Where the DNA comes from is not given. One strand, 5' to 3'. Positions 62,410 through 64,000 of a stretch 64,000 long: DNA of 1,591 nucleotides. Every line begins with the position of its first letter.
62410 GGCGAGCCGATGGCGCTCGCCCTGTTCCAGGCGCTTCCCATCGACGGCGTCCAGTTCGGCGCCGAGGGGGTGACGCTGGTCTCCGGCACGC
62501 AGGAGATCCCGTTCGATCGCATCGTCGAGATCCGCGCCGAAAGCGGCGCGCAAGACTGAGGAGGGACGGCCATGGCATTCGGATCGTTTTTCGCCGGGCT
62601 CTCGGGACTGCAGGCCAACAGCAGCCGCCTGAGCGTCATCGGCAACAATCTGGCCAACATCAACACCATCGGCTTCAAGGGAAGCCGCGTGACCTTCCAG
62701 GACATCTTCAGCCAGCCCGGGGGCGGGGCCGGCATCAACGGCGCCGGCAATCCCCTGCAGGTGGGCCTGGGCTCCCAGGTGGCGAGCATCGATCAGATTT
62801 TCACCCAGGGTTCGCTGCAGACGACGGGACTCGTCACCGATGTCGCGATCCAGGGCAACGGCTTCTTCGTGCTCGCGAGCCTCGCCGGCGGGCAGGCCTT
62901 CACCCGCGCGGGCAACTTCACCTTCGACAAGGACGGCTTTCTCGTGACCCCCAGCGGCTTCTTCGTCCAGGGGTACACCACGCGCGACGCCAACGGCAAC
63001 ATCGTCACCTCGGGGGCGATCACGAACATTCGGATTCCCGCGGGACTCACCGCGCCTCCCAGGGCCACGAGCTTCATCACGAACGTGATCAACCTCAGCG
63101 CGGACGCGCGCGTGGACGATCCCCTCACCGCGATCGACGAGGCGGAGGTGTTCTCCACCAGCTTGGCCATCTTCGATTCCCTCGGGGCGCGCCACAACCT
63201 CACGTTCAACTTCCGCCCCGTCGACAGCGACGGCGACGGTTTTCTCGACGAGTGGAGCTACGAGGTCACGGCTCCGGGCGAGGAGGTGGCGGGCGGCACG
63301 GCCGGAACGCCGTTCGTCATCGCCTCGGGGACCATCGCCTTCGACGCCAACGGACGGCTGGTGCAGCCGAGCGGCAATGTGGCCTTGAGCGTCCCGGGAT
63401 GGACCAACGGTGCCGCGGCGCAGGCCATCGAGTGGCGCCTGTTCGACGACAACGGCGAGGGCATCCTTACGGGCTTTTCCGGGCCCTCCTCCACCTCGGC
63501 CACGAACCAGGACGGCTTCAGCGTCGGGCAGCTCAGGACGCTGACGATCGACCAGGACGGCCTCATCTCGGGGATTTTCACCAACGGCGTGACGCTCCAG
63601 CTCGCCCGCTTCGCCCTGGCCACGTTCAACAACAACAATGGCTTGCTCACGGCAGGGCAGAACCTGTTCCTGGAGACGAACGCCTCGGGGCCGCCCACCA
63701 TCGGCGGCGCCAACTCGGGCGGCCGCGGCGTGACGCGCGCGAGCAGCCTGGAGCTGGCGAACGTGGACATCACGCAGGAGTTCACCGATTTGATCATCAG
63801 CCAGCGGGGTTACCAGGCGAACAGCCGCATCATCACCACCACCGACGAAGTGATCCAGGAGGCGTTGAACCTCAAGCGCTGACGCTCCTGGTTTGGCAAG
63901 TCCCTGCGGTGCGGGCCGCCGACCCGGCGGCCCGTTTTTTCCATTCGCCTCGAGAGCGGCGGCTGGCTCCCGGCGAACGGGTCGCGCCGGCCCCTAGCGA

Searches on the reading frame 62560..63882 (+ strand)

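Call 68: search_protein_families(library=pfam, proteins=[window:62560-63882:+], max_evalue=0.00001)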
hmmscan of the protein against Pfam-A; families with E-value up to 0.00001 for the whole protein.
window:62560-63882:+ (440 aa): 4 families
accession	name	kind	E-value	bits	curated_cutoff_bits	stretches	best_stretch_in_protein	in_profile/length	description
PF07559.19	FlgE_D2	-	5.2e-16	59.8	22.7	1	196-320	21-142/142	Flagellar basal body protein FlaE D2 domain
PF22692.1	LlgE_F_G_D1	-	2.2e-15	57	27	1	96-163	1-51/64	Flagellar hook protein FlgE/F/G D1 domain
PF06429.18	Flg_bbr_C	-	1.2e-13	50.8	23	1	395-438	3-46/46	Flagellar basal body rod FlgEFG protein C-terminal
PF00460.25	Flg_bb_rod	-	5.9e-09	36.1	20.7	1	13-40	4-31/31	Flagella basal body rod protein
